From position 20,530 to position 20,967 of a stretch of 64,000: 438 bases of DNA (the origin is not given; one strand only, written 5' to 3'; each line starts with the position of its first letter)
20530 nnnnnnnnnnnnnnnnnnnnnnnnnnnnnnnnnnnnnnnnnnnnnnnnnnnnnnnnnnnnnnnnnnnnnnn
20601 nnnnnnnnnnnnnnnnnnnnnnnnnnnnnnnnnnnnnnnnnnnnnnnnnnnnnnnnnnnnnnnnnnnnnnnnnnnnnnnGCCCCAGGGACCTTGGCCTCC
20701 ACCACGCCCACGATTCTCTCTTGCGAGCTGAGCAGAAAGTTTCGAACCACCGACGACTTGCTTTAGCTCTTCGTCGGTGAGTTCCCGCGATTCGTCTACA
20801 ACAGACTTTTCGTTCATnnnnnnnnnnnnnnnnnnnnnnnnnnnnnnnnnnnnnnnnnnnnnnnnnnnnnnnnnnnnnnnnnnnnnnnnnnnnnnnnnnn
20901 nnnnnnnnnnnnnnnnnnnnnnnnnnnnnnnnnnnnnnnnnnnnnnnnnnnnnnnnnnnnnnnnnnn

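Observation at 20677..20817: Double-glycine leader peptide gene (bacteriocin/RiPP-precursor-like) convergent with an HExxH lipoprotein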

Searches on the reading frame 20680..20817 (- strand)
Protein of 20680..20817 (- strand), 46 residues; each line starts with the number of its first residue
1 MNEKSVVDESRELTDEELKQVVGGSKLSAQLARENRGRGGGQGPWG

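Call 5: search_protein_families(library=ncbifam, proteins=[window:20680-20817:-], max_evalue=10)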
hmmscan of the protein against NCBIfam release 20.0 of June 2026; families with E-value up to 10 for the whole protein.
seq(46 aa): 13 families
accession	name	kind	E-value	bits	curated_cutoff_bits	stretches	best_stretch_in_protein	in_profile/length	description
NF046113.1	BLP_Lacticasei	subfamily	0.0016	18.4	40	1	1-26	1-25/46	bacteriocin-like peptide, LSEI_2386 family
TIGR01847.1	bacteriocin_sig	domain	0.0023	18.4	15.7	1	12-24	3-15/15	bacteriocin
NF000539.0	plantaricin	subfamily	0.0099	16.3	29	1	3-30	14-41/69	plantaricin C family lantibiotic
NF040664.1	HEC_x9_TCC_lant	equivalog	0.011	15.9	46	1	12-26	2-16/39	lacticin 481 family lantibiotic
NF038034.1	lactGbeta_entB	subfamily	0.017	15.4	37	1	13-27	1-15/38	lactococcin G-beta/enterocin 1071B family bacteriocin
NF033772.1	pheromone_VP1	equivalog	0.024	14.9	85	1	9-34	8-33/65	peptide pheromone VP1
TIGR03898.1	lanti_MRSA_kill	subfamily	0.061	13.3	23.5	1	12-24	32-44/44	mersacidin/lichenicidin family type 2 lantibiotic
NF038035.1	lactGalph_entA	subfamily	0.098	12.8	37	1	13-25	1-13/35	lactococcin G-alpha/enterocin 1071A family bacteriocin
NF038167.1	cyan_ocin_like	subfamily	0.13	12.5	32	1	3-28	3-26/72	CTB family bacteriocin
NF033215.1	BlpC_Streptocco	equivalog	0.13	12.1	70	1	11-25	11-25/51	quorum-sensing system pheromone BlpC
NF033383.2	induct_EntF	subfamily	0.14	12.5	35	1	11-28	3-20/40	EntF family bacteriocin induction factor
TIGR03949.1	bact_IIb_cerein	subfamily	0.14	12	21.5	1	12-24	3-15/45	class IIb bacteriocin, lactobin A/cerein 7B family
NF033456.1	RiPP_CCRG-2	domain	0.18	11.8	24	1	12-24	5-17/18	CCRG-2 family RiPP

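Call 6: search_protein_families(library=pfam, proteins=[window:20680-20817:-], max_evalue=10)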
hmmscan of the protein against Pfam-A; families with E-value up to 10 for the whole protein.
seq(46 aa): 3 families
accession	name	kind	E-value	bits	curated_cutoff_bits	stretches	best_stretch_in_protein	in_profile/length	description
PF03047.20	ComC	-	0.0057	16.8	20.4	1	2-25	2-25/31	COMC family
PF04604.19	L_biotic_typeA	-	0.049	13.9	21.7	1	5-25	7-27/50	Type-A lantibiotic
PF10439.15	Bacteriocin_IIc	-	0.071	13.5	27.1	1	10-26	4-19/59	Bacteriocin class II with double-glycine leader peptide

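Call 9: search_dna_similar(query=window:20680-20817:-, collection=phages, mode=protein, max_evalue=10, max_rows=20)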
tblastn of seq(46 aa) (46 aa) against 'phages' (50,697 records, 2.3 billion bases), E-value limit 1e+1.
No match.

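Call 10: find_homologous_proteins(query=window:20680-20817:-, max_evalue=1)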
Query seq(46 aa) (46 aa): 2 proteins with E <= 1 among 2 candidates.
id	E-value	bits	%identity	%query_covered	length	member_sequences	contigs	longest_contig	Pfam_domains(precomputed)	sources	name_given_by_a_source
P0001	1.6e-21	92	100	100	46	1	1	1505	-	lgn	-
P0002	2.9e-6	44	71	83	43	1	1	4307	-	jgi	jgi:bacteriocin-like protein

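Call 12: find_encoding_contigs(protein=P0002, flank=10000)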
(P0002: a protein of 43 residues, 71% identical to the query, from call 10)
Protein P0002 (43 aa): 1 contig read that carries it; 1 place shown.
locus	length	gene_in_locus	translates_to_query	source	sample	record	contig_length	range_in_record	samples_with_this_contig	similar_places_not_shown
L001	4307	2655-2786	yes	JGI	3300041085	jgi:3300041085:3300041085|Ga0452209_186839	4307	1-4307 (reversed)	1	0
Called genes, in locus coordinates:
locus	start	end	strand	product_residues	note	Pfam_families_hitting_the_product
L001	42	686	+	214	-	-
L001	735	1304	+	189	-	-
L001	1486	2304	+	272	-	-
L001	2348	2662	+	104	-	-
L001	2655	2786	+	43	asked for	-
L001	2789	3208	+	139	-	-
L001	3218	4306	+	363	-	?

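Call 13: find_encoding_contigs(protein=P0001, flank=10000)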
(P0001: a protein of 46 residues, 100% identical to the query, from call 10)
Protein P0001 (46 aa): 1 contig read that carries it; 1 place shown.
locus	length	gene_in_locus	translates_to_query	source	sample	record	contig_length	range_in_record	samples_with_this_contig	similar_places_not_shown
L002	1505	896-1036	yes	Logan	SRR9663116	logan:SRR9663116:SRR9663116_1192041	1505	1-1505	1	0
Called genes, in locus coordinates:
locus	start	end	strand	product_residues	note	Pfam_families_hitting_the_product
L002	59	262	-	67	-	-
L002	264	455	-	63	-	-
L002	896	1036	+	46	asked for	-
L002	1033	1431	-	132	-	-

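Call 17: search_protein_families(library=pfam, proteins=[L001:42-686:+, L001:735-1304:+, L001:1486-2304:+, L001:2177-2662:+, L001:2789-3208:+, L001:3218-4306:+], max_evalue=1)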
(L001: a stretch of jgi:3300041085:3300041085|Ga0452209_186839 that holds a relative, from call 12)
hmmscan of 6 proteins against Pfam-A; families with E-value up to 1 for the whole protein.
L001:42-686:+ (214 aa): 1 family
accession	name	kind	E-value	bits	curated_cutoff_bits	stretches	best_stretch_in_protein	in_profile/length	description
PF03578.20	HGWP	-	0.23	11.5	21.9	1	113-126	6-19/28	HGWP repeat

L001:735-1304:+ (189 aa): 1 family
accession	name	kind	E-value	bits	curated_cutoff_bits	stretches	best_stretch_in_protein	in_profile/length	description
PF01391.23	Collagen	-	0.032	14.4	27.2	1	95-113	31-49/60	Collagen triple helix repeat (20 copies)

L001:1486-2304:+ (272 aa): 1 family
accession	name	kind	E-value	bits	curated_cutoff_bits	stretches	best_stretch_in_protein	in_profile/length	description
PF13627.12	LptM_cons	-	0.98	9.8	27.3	0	4-18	1-15/23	LPS-assembly lipoprotein LptM, conserved region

L001:2177-2662:+ (161 aa): 0 families

L001:2789-3208:+ (139 aa): 0 families

L001:3218-4306:+ (363 aa): 3 families
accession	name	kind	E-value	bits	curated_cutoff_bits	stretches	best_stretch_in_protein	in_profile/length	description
PF04055.27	Radical_SAM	-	1.4e-13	51.8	29.5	1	25-148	3-120/166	Radical SAM superfamily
PF13353.11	Fer4_12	-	1.2e-06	29.4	22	1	29-153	15-131/137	4Fe-4S single cluster domain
PF13186.11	SPASM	-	0.0003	21.5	21.5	1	238-300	1-66/67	Iron-sulfur cluster-binding domain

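Call 18: search_protein_families(library=phrogs, proteins=[L001:42-686:+, L001:735-1304:+, L001:1486-2304:+, L001:2177-2662:+, L001:2789-3208:+, L001:3218-4306:+, window:20680-20817:-], max_evalue=1)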
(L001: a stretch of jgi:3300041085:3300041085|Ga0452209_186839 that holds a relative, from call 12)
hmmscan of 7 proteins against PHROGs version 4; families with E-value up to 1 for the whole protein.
L001:42-686:+ (214 aa): 0 families

L001:735-1304:+ (189 aa): 11 families
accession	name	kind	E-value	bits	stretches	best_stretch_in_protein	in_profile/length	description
phrog_1806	-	tail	0.012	15.9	1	65-113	159-203/276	collagen like minor tail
phrog_6320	-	tail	0.019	14.8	1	95-118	185-208/745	tail fiber protein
phrog_819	-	tail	0.026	13.6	1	49-114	436-497/1024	tail protein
phrog_1658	-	unknown function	0.029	15.1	1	90-118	44-72/239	-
phrog_10972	-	tail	0.029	14.8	1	95-117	178-200/343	tail fiber protein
phrog_9328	-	unknown function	0.043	15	1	83-113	31-61/94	-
phrog_5073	-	tail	0.12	12.3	1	95-113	261-279/519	tail fiber protein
phrog_35286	-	unknown function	0.18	11.2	1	95-171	317-390/750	-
phrog_34916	-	tail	0.2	12.8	1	94-168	35-104/124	tail fiber protein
phrog_14726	-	tail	0.21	11.2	1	94-114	191-214/537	tail fiber protein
phrog_366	-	tail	0.32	11.4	1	95-114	351-370/474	tail fiber protein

L001:1486-2304:+ (272 aa): 8 families
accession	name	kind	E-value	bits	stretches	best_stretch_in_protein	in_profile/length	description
phrog_4415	-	other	0.0011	19.5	1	89-147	154-210/279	peptidase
phrog_6445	-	unknown function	0.0072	17.3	1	105-141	55-90/180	-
phrog_87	-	other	0.034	14.9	1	88-127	63-101/227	metallo-protease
phrog_1006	-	unknown function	0.059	14.1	1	105-170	59-118/155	-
phrog_30487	-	unknown function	0.17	12.5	0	39-74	123-158/180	-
phrog_27469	-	unknown function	0.23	12.7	1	167-192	25-50/70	-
phrog_6361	-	unknown function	0.23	12.1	1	100-127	71-97/203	-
phrog_30335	-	unknown function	0.3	8.9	1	64-123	1645-1703/2900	-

L001:2177-2662:+ (161 aa): 1 family
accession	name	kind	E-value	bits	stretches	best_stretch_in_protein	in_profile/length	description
phrog_4352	-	unknown function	0.33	10.8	1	103-160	282-341/479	-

L001:2789-3208:+ (139 aa): 1 family
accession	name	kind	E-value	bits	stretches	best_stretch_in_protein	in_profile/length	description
phrog_1119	-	moron, auxiliary metabolic gene and host takeover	0.086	14.3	1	1-29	1-29/78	Cor superinfection exclusion protein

L001:3218-4306:+ (363 aa): 8 families
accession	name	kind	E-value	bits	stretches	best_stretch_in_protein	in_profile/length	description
phrog_1802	-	other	3.3e-29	103.2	1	16-346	41-405/556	radical SAM domain-containing protein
phrog_16999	-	other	7.6e-06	26.7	1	20-89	12-79/288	Fe-S oxidoreductase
phrog_27668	-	unknown function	1.8e-05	25.1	1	22-146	9-126/335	-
phrog_13987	-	other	0.014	15.7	1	19-83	15-79/274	radical SAM domain-containing protein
phrog_14413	-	unknown function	0.037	14.9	1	288-337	115-163/165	-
phrog_19488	-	other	0.047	14.2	1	15-91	46-126/319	radical SAM domain-containing protein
phrog_626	-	DNA, RNA and nucleotide metabolism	0.17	12.5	1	28-93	25-94/164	anaerobic ribonucleotide reductase small subunit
phrog_27238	-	other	0.26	11.4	0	22-82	26-82/338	radical SAM domain-containing protein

seq(46 aa): 1 family
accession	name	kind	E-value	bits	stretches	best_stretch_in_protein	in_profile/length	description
phrog_118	-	connector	0.098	13.6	1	4-43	26-66/76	head-tail adaptor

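Call 22: find_related_loci(query=A1, collection=viral_contigs, flank=10000)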
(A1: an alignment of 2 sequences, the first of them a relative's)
Query A1 (46 aa) in viral_contigs; peptide patterns used: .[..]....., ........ (x = any residue, [..] = any of these).
600 stretches matched a pattern, but none encodes a relative of the query by tblastn (E <= 1e-3).

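Call 24: find_related_loci(query=A1, collection=metagenome_contigs, flank=10000)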
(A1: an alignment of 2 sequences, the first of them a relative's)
Query A1 (46 aa) in metagenome_contigs; peptide patterns used: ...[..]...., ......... (x = any residue, [..] = any of these).
600 stretches matched a pattern (row limit reached: there are more); 1 encode a relative of the query (tblastn E <= 1e-3); 1 distinct loci.
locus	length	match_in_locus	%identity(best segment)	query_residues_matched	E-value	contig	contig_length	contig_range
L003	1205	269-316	100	11-26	5e-8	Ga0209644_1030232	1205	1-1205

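Call 32: search_protein_families(library=ncbifam, proteins=[L001:3218-4306:+, L001:1486-2304:+, L001:2789-3208:+, L001:2177-2662:+, P0002], max_evalue=1)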
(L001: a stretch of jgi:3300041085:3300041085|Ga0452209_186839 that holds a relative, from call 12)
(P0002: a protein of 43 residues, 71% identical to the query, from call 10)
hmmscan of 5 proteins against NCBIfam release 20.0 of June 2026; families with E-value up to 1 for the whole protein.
L001:3218-4306:+ (363 aa): 75 families (the best 25 are shown)
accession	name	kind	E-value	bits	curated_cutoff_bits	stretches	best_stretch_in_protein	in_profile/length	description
NF047865.1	rSAM_PapB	equivalog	1.3e-55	188.9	340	2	19-217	3-201/330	PapB family radical SAM/SPASM ranthipeptide maturase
TIGR03906.1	quino_hemo_SAM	equivalog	6.5e-54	183.3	453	2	10-198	85-277/467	quinohemoprotein amine dehydrogenase maturation protein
TIGR04064.1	rSAM_nif11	equivalog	5.5e-51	173.7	518.7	2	11-204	70-262/459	nif11-like peptide radical SAM maturase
TIGR03974.1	rSAM_six_Cys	equivalog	1.9e-41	142.4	425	2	10-208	87-289/451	thioether cross-link-forming SCIFF peptide maturase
NF040492.1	not_ScfB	exception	1.7e-32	112.9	855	2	11-208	87-288/450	ScfB-related radical SAM/SPASM orphan maturase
TIGR04115.1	rSAM_Cxxx_rpt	equivalog_domain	1.6e-30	106.8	350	2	19-198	2-189/359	radical SAM peptide maturase, CXXX-repeat target family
TIGR04068.1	rSAM_ocin_clost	equivalog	2.7e-29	102.4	500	2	18-157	83-225/462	Cys-rich peptide radical SAM maturase CcpM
NF041298.1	rSAM_mat_DynA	equivalog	1.8e-24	86.4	450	2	26-158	8-140/356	dynobactin maturation radical SAM/SPASM protein DynA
TIGR04163.1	rSAM_cobopep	equivalog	9e-24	84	375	2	11-159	54-203/428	peptide-modifying radical SAM enzyme CbpB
TIGR03978.1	rSAM_paired_1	equivalog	1.6e-21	76.7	370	2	20-152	85-216/466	His-Xaa-Ser system radical SAM maturase HxsB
TIGR04280.1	geopep_mat_rSAM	hypoth_equivalog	2.1e-21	76.4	400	1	25-157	90-224/428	geopeptide radical SAM maturase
TIGR03942.1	sulfatase_rSAM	equivalog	3.2e-18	65.9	349.45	2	27-161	9-145/363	anaerobic sulfatase maturase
NF035951.1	rSAM_RumMC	equivalog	4.3e-16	58.7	720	2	19-177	112-271/510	RumMC family radical SAM sactipeptide maturase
TIGR04085.1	rSAM_more_4Fe4S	domain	1.3e-15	57.5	27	1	238-329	1-93/93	SPASM domain-containing protein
NF038107.1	rSAM_NF038107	equivalog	1.3e-14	53.8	600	2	22-198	88-269/444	Cys-every-fifth radical SAM/SPASM peptide maturase CefB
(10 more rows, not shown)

L001:1486-2304:+ (272 aa): 4 families
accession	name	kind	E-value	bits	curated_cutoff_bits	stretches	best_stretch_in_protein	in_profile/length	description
NF047847.2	SS_mature_LptM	equivalog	0.03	14.4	27.7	1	1-18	1-21/31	LPS translocon maturation chaperone LptM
NF047804.1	LIC13305_lipo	equivalog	0.079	12.3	250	1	100-182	127-209/274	LIC13305 family lipoprotein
TIGR04549.1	LP_HExxH_w_tonB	subfamily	0.11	11.7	75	1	113-189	137-203/261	substrate import-associated zinc metallohydrolase lipoprotein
NF047408.1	SA0632_fam_LP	equivalog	0.12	12.1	70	1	1-24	1-25/68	SA0632 family lipoprotein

L001:2789-3208:+ (139 aa): 0 families

L001:2177-2662:+ (161 aa): 0 families

P0002 (43 aa): 12 families
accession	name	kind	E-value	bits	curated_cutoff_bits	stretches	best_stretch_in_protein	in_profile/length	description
TIGR01847.1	bacteriocin_sig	domain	0.0042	17.6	15.7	1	13-25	3-15/15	bacteriocin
NF038034.1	lactGbeta_entB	subfamily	0.0089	16.2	37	1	14-28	1-15/38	lactococcin G-beta/enterocin 1071B family bacteriocin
NF038035.1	lactGalph_entA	subfamily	0.011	15.9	37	1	14-26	1-13/35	lactococcin G-alpha/enterocin 1071A family bacteriocin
NF040664.1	HEC_x9_TCC_lant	equivalog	0.019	15.1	46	1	13-27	2-16/39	lacticin 481 family lantibiotic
NF033772.1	pheromone_VP1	equivalog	0.026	14.8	85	1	12-27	10-25/65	peptide pheromone VP1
TIGR03898.1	lanti_MRSA_kill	subfamily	0.037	14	23.5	1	11-25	30-44/44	mersacidin/lichenicidin family type 2 lantibiotic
NF046113.1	BLP_Lacticasei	subfamily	0.052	13.6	40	1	14-27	12-25/46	bacteriocin-like peptide, LSEI_2386 family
TIGR03949.1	bact_IIb_cerein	subfamily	0.073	12.9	21.5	1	13-25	3-15/45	class IIb bacteriocin, lactobin A/cerein 7B family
NF000539.0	plantaricin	subfamily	0.08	13.4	29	1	13-31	23-41/69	plantaricin C family lantibiotic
NF033456.1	RiPP_CCRG-2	domain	0.094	12.7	24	1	13-25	5-17/18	CCRG-2 family RiPP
NF038153.1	lant_leader_L1a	domain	0.14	12.3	22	1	13-25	20-32/32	class I lanthipeptide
NF033383.2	induct_EntF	subfamily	0.19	12.1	35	1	13-29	4-20/40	EntF family bacteriocin induction factor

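Call 33: search_protein_representatives(alignment_id=A1)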
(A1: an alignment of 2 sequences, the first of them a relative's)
Query: 2 sequences, 47 profile positions. Proteins with E-value up to 0.001 (for the whole library): 11; up to 1e-10: 2; up to 1e-30: 0. The best 11 are listed.
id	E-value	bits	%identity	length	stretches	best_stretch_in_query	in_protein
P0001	3.1e-27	110.5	-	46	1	1-47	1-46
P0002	1.3e-24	102.1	-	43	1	1-47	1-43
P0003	2.2e-08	50.1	-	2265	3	15-29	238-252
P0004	3.9e-08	49.3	-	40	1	8-47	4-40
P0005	1.7e-07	47.2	-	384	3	10-25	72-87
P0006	4.8e-07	45.8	-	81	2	2-45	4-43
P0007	4.9e-07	45.8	-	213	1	12-47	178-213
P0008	4.9e-06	42.6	-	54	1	12-47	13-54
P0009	6.3e-05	39.1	-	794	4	8-31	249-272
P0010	4.5e-04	36.3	-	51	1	8-34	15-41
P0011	6.2e-04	35.9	-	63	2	11-32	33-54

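Call 35: find_encoding_contigs(protein=P0004, flank=10000)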
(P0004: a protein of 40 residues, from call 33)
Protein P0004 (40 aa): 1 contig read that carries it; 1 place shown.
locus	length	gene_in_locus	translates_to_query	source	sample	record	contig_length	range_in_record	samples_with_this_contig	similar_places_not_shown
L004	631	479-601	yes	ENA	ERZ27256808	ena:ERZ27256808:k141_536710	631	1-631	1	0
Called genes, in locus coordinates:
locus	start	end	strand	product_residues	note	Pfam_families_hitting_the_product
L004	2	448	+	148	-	?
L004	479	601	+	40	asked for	-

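Call 36: find_encoding_contigs(protein=P0008, flank=10000)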
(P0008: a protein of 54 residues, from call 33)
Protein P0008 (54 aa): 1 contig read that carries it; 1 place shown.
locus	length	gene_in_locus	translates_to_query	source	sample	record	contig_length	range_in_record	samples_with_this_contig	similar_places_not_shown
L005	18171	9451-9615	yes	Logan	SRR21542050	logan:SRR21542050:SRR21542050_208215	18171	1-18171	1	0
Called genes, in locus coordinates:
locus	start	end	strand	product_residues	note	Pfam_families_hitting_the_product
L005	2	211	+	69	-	?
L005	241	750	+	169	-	PF00583:Acetyltransf_1, PF13508:Acetyltransf_7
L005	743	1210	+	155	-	-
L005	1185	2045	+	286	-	PF01734:Patatin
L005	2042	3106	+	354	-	-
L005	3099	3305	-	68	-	-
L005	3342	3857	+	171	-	PF02834:LigT_PEase (faint), PF13563:2_5_RNA_ligase2, PF23474:Acb1 (weak), PF10469:AKAP7_NLS (weak)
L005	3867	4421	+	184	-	-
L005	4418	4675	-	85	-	-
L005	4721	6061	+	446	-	PF25680:Mom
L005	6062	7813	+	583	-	-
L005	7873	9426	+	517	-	PF00196:GerE (faint), PF02796:HTH_7 (faint), PF04218:CENP-B_N (faint), PF06056:Terminase_5 (faint), PF13384:HTH_23 (faint), PF13518:HTH_28 (faint), PF13936:HTH_38 (weak), PF25680:Mom, +6 more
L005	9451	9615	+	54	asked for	-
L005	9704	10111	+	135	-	-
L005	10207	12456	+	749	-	-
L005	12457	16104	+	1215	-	-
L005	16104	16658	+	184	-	-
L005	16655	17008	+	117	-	-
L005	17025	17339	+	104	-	-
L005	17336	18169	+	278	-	?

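Call 37: find_encoding_contigs(protein=P0007, flank=10000)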
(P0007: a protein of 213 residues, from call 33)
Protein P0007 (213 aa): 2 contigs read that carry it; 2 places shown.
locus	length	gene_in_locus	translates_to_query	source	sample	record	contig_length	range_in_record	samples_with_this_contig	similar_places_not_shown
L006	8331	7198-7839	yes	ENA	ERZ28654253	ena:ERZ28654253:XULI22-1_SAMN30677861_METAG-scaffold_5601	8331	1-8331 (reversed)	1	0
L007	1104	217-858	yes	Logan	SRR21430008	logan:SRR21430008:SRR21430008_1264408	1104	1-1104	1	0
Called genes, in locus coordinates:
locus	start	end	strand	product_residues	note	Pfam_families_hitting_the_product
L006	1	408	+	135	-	?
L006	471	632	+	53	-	-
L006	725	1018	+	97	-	-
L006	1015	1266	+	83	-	-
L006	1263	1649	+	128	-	-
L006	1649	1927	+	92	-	-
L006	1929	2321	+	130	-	-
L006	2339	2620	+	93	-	-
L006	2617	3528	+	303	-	PF00145:DNA_methylase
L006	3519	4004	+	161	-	-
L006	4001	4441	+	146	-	-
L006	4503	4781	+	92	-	-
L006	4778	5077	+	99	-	-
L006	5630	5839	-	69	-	-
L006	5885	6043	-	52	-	-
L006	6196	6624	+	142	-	PF00271:Helicase_C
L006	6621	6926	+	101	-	-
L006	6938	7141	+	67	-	-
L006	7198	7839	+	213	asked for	-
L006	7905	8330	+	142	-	?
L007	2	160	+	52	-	?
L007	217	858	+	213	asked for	-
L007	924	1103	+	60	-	?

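Call 44: find_homologous_proteins(query=A2, max_evalue=10)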
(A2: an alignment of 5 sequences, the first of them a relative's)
Query A2 (5 sequences) (46 aa, profile of the alignment): 76 proteins with E <= 10 among 4852 candidates.
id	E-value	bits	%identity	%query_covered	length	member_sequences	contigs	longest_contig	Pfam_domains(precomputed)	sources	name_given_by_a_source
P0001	1.3e-21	94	100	100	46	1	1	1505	-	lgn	-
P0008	2.0e-19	87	53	61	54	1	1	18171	-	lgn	-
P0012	5.0e-19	86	79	87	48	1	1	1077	-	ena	-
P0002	3.5e-17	80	71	83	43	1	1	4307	-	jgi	jgi:bacteriocin-like protein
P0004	8.5e-17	79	64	78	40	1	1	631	-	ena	-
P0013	4.3e-2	32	93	30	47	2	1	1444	-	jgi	-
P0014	1.1e-1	30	68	41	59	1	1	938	-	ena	-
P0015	1.3e-1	30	59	48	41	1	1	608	-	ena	-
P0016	1.8e-1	30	93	33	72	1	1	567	-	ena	-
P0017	2.0e-1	29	100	13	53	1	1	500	-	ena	-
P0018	2.2e-1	29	87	33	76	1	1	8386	PF00005.34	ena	-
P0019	2.3e-1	29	79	41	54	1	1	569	-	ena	-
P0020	3.7e-1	28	81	35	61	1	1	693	-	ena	-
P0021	3.9e-1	28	75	43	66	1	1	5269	-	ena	-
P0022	5.0e-1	28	76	37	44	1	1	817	-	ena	-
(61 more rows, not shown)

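Call 45: find_related_loci(query=A2, collection=genome_contigs, flank=10000)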
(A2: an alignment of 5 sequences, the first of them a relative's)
Query A2 (46 aa) in genome_contigs; peptide patterns used: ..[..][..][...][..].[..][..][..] (x = any residue, [..] = any of these).
600 stretches matched a pattern, but none encodes a relative of the query by tblastn (E <= 1e-3).

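Call 47: find_encoding_contigs(protein=P0012, flank=10000)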
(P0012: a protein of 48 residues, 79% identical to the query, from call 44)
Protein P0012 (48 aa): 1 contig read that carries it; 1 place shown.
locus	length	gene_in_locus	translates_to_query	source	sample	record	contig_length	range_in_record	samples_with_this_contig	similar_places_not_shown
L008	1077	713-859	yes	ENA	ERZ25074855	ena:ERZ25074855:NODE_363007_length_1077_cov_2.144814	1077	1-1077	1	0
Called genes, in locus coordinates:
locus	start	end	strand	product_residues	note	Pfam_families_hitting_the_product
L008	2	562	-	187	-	?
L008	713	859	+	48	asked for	-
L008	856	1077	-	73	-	?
